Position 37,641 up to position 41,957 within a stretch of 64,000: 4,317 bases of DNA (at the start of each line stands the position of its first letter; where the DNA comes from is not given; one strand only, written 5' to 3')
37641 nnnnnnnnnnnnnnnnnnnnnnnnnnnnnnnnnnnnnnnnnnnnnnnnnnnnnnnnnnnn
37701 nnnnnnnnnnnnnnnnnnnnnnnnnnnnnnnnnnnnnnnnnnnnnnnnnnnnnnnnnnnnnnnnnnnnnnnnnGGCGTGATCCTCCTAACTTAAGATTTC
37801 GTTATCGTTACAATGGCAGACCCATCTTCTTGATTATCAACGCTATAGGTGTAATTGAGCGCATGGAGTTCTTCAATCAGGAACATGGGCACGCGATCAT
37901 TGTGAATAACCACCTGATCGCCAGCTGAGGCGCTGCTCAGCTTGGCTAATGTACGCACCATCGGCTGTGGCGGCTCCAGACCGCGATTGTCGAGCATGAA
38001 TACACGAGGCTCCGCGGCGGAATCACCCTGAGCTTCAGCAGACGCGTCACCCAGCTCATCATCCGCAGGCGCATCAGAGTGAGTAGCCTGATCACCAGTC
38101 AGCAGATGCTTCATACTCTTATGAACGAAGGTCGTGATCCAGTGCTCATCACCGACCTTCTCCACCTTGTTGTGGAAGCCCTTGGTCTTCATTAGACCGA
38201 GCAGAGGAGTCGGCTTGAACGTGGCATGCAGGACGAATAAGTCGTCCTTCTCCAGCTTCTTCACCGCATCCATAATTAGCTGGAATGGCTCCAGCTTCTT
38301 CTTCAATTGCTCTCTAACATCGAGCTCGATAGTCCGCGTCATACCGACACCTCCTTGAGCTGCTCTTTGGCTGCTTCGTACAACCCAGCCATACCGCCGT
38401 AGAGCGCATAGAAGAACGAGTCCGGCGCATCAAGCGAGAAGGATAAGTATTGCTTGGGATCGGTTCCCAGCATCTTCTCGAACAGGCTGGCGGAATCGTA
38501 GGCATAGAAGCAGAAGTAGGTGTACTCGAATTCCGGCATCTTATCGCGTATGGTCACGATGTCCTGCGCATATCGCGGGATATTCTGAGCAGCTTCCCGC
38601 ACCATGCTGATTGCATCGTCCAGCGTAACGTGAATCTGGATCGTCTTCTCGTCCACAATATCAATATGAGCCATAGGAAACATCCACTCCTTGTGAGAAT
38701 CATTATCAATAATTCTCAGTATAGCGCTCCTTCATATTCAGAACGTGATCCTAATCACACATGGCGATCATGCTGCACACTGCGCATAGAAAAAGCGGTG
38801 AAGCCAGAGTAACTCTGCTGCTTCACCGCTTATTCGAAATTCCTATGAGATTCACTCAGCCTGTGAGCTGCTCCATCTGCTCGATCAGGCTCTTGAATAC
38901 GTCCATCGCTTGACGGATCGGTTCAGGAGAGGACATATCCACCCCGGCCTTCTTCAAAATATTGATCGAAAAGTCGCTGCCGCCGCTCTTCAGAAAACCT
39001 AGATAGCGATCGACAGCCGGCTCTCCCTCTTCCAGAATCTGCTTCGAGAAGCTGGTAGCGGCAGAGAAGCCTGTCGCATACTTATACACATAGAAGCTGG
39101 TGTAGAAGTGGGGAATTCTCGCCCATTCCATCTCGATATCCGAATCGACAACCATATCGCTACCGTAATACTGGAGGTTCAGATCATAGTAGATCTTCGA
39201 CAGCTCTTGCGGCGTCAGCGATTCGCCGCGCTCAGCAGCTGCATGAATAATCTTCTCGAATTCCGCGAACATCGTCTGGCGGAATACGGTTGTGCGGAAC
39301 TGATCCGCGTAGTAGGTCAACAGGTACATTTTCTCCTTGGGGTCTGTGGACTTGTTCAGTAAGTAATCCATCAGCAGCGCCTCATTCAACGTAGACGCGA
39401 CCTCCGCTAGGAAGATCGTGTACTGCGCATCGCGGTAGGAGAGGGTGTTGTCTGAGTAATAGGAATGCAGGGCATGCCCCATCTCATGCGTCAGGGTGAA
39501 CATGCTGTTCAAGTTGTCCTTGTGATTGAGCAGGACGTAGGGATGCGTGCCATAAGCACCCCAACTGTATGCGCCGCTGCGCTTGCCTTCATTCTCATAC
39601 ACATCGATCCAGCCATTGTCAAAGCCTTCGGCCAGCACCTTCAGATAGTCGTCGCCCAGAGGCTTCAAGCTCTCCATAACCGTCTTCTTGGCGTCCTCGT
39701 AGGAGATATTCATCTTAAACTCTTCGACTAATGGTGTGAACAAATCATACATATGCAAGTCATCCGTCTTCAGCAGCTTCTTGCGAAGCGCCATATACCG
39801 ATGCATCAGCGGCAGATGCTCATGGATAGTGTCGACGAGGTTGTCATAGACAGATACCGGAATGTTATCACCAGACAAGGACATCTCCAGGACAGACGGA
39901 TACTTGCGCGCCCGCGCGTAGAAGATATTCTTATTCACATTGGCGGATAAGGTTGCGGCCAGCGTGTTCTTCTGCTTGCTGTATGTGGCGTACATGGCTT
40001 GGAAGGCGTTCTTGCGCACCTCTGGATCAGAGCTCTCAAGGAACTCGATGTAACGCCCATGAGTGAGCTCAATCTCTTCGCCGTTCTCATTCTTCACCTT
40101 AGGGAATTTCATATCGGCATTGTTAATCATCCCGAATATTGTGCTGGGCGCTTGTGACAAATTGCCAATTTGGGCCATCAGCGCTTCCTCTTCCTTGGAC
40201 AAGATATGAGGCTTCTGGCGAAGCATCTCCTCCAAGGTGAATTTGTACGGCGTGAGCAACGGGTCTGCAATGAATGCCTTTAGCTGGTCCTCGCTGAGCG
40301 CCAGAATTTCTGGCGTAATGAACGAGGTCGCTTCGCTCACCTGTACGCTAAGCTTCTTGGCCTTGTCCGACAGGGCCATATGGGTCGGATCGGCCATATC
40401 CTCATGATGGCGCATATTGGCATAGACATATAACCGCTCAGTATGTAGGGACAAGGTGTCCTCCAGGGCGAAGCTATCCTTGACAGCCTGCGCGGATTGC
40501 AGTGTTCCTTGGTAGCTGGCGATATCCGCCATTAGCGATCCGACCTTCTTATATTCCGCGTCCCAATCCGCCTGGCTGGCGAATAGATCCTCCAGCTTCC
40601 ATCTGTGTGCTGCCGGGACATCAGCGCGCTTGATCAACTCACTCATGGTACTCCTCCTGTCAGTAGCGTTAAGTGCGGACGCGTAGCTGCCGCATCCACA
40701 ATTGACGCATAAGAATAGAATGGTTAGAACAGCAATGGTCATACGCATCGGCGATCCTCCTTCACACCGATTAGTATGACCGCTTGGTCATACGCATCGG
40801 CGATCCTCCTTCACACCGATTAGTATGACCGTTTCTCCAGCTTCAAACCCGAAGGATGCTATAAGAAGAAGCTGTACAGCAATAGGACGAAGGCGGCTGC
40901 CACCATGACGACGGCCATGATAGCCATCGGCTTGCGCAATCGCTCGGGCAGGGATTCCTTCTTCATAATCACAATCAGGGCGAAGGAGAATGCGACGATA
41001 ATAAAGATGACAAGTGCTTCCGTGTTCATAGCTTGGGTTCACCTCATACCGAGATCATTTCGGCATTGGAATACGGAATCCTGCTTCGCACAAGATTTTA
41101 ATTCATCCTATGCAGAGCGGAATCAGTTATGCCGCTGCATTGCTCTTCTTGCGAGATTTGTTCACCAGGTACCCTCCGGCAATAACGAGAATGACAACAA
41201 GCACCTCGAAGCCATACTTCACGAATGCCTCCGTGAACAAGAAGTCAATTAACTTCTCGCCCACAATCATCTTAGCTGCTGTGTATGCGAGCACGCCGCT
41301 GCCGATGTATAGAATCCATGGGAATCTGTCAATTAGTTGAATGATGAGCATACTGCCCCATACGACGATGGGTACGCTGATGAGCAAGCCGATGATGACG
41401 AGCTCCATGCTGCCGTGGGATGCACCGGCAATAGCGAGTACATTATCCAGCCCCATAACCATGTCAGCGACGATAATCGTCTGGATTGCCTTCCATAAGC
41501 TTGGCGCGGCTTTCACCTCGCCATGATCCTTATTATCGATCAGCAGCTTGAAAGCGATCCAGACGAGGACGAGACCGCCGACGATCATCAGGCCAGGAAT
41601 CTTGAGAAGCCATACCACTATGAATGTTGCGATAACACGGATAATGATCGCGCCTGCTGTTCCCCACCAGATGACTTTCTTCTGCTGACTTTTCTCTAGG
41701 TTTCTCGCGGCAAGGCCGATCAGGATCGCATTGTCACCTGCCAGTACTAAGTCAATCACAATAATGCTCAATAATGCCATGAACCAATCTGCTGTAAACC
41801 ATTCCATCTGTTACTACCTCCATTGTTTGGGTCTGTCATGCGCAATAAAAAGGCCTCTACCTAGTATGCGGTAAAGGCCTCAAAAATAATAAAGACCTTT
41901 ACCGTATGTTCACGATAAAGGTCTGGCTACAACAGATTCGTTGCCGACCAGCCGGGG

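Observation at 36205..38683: Compact operon built almost entirely from uncharacterised families: unknown 114 aa - 2xDUF2249 - 12-TM protein - DUF59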

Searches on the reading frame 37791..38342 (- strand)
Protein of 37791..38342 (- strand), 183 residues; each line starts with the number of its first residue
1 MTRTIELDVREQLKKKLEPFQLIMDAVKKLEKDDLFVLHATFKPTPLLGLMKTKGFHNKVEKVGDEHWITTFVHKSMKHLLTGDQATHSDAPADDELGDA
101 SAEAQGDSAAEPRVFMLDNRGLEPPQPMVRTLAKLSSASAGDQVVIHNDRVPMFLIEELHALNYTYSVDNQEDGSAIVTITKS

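Call 3: search_protein_families(library=pfam, proteins=[window:37791-38342:-], max_evalue=0.01)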
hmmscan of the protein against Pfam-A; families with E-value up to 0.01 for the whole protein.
window:37791-38342:- (183 aa): 2 families
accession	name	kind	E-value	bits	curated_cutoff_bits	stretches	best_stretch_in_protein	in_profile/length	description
PF10006.14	DUF2249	-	3.7e-27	94.4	29.5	2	117-182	2-70/70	Uncharacterized conserved protein (DUF2249)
PF01206.22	TusA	-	6.3e-06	26.4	28.6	1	117-182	3-70/70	Sulfurtransferase TusA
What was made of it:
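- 37791..38342 (-): g2: tandem 2xDUF2249 protein joined by an acidic linker. It is DrpB-like but lacks the DUF1858 N-domain, has no cysteine, and is cytoplasmic. PF10006, 94.4 bits, 2 stretches (call 3).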

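Call 4: search_protein_families(library=ncbifam, proteins=[window:37791-38342:-], max_evalue=0.01)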
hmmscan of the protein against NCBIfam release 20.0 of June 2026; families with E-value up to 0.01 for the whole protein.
window:37791-38342:- (183 aa): 0 families

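Call 45: search_solved_structures(query=window:37791-38342:-, max_evalue=1, show_alignments=2)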
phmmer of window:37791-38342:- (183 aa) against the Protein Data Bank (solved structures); distinct sequences matched with E-value up to 1: 3.
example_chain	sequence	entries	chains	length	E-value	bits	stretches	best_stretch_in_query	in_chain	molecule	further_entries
8rtn_I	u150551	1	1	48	0.78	12.9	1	91-124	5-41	Synthetic trivalent inhibitor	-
6fvq_A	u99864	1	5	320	0.8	12.8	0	34-91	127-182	Cys-loop ligand-gated ion channel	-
6fl9_A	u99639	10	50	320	0.81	12.8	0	34-91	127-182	Cys-loop ligand-gated ion channel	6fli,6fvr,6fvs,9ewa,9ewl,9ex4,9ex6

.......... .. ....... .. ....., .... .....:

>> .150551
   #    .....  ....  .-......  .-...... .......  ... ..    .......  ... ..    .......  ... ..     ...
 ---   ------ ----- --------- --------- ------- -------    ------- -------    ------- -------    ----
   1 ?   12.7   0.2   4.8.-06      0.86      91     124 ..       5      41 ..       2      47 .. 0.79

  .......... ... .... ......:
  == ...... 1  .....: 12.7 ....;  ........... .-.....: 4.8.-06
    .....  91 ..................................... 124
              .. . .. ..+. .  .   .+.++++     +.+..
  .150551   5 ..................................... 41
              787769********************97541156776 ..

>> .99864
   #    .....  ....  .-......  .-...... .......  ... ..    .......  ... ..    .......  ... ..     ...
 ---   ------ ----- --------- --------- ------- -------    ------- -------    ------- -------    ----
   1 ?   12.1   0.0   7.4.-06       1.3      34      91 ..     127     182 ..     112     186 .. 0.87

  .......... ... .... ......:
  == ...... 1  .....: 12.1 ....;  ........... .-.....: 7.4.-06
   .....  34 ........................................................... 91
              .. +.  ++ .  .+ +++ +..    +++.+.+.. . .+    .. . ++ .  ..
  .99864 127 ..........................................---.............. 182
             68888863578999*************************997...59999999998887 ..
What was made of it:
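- Tried and rejected: DUF2249 has no solved structure detectable by sequence (call 45).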

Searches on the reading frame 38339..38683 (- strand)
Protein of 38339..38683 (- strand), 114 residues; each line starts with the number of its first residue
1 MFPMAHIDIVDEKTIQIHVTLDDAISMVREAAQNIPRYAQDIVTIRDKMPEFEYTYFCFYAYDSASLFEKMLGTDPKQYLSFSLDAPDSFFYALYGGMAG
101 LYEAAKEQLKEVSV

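Call 3: search_protein_families(library=pfam, proteins=[window:38339-38683:-], max_evalue=0.01)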
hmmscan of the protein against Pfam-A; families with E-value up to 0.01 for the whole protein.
window:38339-38683:- (114 aa): 0 families

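Call 4: search_protein_families(library=ncbifam, proteins=[window:38339-38683:-], max_evalue=0.01)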
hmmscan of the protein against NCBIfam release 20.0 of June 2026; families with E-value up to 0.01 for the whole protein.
window:38339-38683:- (114 aa): 0 families

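Call 27: find_homologous_proteins(query=window:38339-38683:-, max_evalue=0.001)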
Query window:38339-38683:- (114 aa): 334 proteins with E <= 0.001 among 336 candidates; the best 120 are listed.
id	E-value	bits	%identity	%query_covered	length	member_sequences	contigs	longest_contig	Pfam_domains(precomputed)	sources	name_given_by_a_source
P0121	8.1e-67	240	100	97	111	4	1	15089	-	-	-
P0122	3.8e-50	186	77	98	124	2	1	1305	-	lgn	-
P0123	1.6e-48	181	75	96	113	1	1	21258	-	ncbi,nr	ncbi:hypothetical protein MO973_13430 [Paenibacillus sp. TRM 82003]|nr:hypothetical protein [Paeniba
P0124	3.5e-48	180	73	95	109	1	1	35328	-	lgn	-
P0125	2.1e-47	178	76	94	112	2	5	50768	-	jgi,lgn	jgi:hypothetical protein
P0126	3.7e-47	177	78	91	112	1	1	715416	-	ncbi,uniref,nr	ncbi:hypothetical protein KHA96_14510 [Bacillus sp. FJAT-49711]|uniref:hypothetical protein n=1 Tax=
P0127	4.0e-47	177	79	90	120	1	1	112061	-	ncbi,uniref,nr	ncbi:hypothetical protein [Cohnella fermenti]|uniref:Uncharacterized protein n=1 Tax=Cohnella fermen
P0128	5.8e-47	176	75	93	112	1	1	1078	-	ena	-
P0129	1.1e-46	175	72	96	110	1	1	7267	-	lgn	-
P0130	1.3e-46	175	75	88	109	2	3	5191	-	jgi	jgi:hypothetical protein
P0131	1.5e-46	175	75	93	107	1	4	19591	-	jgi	jgi:hypothetical protein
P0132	1.5e-46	175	76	92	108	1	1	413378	-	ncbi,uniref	ncbi:hypothetical protein [Cohnella hongkongensis]|uniref:Uncharacterized protein n=1 Tax=Cohnella h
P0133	1.6e-46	175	79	90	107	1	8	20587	-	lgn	-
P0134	1.7e-46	175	78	90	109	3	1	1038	-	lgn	-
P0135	1.9e-46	175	75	92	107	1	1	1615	-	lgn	-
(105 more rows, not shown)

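Call 40: predict_structure(alignment_id=A2)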
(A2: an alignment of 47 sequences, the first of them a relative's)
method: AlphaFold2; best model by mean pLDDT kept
length: 111 residues; sequences in the alignment: 47
mean_pLDDT: 85.3   pTM: 0.78
mean pLDDT of the five models: 85.3, 84.6, 83.0, 82.6, 82.5
residues with pLDDT >= 90: 46; 70-90: 53; 50-70: 11; < 50: 1
segments of 3 or more residues with pLDDT < 50: none
pLDDT, mean of each block of 10 residues (from residue 1): 84 91 95 93 77 71 81 82 90 94 84 48
secondary structure, 60 per line:
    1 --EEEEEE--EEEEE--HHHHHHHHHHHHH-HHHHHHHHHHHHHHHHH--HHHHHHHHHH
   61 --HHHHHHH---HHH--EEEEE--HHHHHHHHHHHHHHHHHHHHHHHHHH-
elements in order: E3-8 E11-15 H18-30 H32-48 H51-60 H63-69 E78-82 H85-110

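Call 44: fold_search(model_id=the predicted structure, library=pdb)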
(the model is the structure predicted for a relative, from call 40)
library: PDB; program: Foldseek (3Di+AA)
matches with E <= 10: 110; with E <= 0.001: 0
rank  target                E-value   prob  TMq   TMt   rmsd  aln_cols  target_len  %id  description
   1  1h4y_A                9.6e-01  0.12  0.23  0.23   9.1       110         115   14  Structure of the Anti-Sigma Factor Antagonist SpoIIAA in its Unphosphorylated Form (released 2001-07-06)
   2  9n2u_B                1.0e+00  0.14  0.30  0.15  10.3       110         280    7  Glutarate L-2-hydroxylase N187C mutant-5'-Mal-C6-GC DNA conjugate (released 2026-02-04)
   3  2r6s                  1.3e+00  0.14  0.32  0.16   8.4       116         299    8  Crystal structure of Gab protein (released 2008-06-03)
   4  9n34_B                1.3e+00  0.10  0.28  0.14   9.0       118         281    8  Glutarate L-2-hydroxylase N187C mutant-5'-Mal-C6-TTTT DNA conjugate (released 2026-02-04)
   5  8cdf                  1.5e+00  0.13  0.31  0.15   8.3       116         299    7  Structure of glutarate hydroxylase (GlaH) from Escherichia coli at a resolution of 1.8 angstrom obtained as a contaminan (released 2023-05-31)
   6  5jxd                  1.7e+00  0.11  0.29  0.19  10.7       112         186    9  Crystal structure of murine Tnfaip8 C165S mutant (released 2017-06-28)
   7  9n2u_A                2.2e+00  0.09  0.28  0.14  10.4       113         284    4  Glutarate L-2-hydroxylase N187C mutant-5'-Mal-C6-GC DNA conjugate (released 2026-02-04)
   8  9n33_A                2.3e+00  0.08  0.29  0.15  10.3       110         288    7  Glutarate L-2-hydroxylase N187C mutant-5'-Mal-C6-AGCT DNA conjugate (released 2026-02-04)
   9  7vgl_B                2.3e+00  0.04  0.21  0.09  12.4       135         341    9  Crystal structure of CmnC (released 2022-09-21)
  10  6gpn_B                2.5e+00  0.09  0.32  0.16   8.2       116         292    6  Crystal Structure of the CsiD Glutarate Hydroxylase in complex with N-Oxalylglycine (released 2019-01-30)
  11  7y5p_B                2.5e+00  0.04  0.21  0.09  13.0       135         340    8  Crystal structure of CmnC in complex with L-arginine and alpha-KG (released 2023-07-05)
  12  7yw9_B                2.5e+00  0.04  0.20  0.09  12.4       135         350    9  Crystal structure of the triple mutant CmnC-L136Q,S138G,D249Y in complex with alpha-KG (released 2023-08-30)
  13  9n33_B                2.6e+00  0.08  0.30  0.15  10.3       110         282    7  Glutarate L-2-hydroxylase N187C mutant-5'-Mal-C6-AGCT DNA conjugate (released 2026-02-04)
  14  6gpn_A                2.8e+00  0.08  0.31  0.16   8.1       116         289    6  Crystal Structure of the CsiD Glutarate Hydroxylase in complex with N-Oxalylglycine (released 2019-01-30)
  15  6hl9_B                2.8e+00  0.08  0.29  0.14  11.0       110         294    6  Crystal Structure of the CsiD Glutarate Hydroxylase in complex with Succinate (released 2019-02-20)
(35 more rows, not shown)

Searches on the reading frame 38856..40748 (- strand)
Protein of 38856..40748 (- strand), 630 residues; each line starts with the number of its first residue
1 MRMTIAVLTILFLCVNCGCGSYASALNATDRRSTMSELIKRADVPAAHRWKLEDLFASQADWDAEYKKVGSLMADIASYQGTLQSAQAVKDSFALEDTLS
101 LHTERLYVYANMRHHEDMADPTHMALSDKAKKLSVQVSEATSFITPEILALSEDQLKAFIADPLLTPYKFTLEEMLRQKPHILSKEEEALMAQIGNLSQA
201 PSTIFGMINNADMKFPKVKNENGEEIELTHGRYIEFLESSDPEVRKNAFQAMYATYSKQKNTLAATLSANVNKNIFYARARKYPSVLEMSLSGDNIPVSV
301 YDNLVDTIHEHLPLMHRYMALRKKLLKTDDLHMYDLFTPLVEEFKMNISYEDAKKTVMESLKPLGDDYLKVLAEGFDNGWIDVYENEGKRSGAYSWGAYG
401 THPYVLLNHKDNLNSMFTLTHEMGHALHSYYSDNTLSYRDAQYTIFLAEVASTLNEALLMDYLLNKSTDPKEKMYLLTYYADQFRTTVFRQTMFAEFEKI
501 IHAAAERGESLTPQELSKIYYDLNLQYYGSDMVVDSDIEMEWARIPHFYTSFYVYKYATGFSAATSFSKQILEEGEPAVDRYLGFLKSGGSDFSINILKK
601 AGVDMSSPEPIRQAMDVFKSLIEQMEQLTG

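Call 3: search_protein_families(library=pfam, proteins=[window:38856-40748:-], max_evalue=0.01)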
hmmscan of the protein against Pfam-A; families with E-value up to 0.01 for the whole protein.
window:38856-40748:- (630 aa): 3 families
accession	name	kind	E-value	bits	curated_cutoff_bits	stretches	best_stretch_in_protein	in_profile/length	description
PF01432.26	Peptidase_M3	-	1.5e-80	272.3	27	1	237-616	3-456/457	Peptidase family M3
PF08439.15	Peptidase_M3_N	-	1.2e-25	89.9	25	1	147-215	1-70/70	Oligopeptidase F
PF06114.19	Peptidase_M78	-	0.0073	16.5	22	0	401-462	27-89/123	IrrE N-terminal-like domain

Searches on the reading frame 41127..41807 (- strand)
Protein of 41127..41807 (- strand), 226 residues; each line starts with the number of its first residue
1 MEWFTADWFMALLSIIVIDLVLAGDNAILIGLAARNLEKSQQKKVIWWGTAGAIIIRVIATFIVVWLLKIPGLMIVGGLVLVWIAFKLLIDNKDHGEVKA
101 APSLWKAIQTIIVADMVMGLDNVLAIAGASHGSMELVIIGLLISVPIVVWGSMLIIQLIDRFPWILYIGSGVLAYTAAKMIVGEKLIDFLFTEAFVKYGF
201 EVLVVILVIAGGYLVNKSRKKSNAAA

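Call 33: search_protein_families(library=pfam, proteins=[window:41127-41807:-], max_evalue=0.001)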
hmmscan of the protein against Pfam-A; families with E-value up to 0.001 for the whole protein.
window:41127-41807:- (226 aa): 1 family
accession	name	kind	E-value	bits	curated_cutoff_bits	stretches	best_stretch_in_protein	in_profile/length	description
PF03741.22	TerC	-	1.4e-46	158.9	27.8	1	14-182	2-176/178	Integral membrane protein TerC family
